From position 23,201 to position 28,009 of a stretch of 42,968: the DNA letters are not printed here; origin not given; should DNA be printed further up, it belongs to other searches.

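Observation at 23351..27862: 1,503-aa cytosolic protein made of ~21 tandem ~62-residue helical repeats, capped by an Ig-like beta domain and a zinc finger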

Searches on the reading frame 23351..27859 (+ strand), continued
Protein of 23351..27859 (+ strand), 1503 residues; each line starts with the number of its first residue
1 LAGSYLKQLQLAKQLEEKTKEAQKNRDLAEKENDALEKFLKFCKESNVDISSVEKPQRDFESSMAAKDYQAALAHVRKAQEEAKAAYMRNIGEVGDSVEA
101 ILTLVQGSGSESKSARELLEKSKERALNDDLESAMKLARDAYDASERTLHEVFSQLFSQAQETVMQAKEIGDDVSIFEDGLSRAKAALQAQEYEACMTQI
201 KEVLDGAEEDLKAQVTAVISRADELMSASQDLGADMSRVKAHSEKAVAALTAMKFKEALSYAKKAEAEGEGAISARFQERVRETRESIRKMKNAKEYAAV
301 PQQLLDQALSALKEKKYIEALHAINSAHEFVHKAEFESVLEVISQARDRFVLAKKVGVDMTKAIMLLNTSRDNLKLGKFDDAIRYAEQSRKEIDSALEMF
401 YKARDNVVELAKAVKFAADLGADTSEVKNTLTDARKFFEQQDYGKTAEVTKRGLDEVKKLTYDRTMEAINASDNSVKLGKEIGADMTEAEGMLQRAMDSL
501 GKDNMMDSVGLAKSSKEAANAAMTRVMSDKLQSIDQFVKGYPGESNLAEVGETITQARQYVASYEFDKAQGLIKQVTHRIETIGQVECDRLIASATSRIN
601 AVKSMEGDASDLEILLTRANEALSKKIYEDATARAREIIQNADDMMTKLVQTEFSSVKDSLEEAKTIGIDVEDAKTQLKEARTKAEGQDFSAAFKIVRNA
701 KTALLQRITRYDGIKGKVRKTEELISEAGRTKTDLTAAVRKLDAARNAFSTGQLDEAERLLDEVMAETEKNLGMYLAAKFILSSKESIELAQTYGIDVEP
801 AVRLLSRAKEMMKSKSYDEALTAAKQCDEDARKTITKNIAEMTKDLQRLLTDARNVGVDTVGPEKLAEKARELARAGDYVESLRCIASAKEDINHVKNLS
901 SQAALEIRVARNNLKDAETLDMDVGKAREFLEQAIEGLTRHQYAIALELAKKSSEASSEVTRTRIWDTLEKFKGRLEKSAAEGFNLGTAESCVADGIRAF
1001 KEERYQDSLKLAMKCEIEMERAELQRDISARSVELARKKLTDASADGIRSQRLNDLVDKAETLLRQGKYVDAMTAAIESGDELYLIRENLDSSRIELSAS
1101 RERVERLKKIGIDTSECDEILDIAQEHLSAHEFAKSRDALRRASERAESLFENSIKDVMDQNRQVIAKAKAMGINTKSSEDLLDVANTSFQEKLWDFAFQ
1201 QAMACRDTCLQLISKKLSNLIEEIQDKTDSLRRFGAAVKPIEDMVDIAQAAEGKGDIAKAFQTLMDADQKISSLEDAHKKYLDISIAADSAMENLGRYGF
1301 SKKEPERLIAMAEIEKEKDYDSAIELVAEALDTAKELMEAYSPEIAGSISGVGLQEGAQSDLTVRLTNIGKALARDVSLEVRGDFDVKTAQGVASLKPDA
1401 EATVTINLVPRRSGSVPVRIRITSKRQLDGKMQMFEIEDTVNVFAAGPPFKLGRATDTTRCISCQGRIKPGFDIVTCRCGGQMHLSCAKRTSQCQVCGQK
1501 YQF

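Call 28: find_encoding_contigs(protein=P0119, flank=8000, max_places=2)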
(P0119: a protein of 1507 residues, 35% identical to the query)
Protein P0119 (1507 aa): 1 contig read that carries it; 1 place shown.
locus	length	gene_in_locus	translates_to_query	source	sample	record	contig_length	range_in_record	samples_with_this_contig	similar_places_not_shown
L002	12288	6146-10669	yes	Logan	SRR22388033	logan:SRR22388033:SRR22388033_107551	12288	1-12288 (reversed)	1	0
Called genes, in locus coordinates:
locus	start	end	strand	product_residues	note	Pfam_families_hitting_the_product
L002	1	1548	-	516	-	?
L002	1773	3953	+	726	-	PF00270:DEAD, PF04851:ResIII (weak), PF22527:DEXQc_Suv3 (weak), PF00271:Helicase_C, PF20470:HTH_61 (weak), PF21280:Helicase_dom4_arc, PF12826:HHH_2 (weak), PF14520:HHH_5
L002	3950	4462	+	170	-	PF08617:CGI-121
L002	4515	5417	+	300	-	PF07837:FTCD_N, PF02971:FTCD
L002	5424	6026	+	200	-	PF04961:FTCD_C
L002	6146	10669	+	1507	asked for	-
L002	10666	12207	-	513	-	PF00221:Lyase_aromatic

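Call 84: search_protein_families(library=padloc, proteins=[window:23351-27859:+], max_evalue=0.01)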
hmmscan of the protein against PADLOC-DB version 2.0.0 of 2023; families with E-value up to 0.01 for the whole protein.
window:23351-27859:+ (1503 aa): 0 families
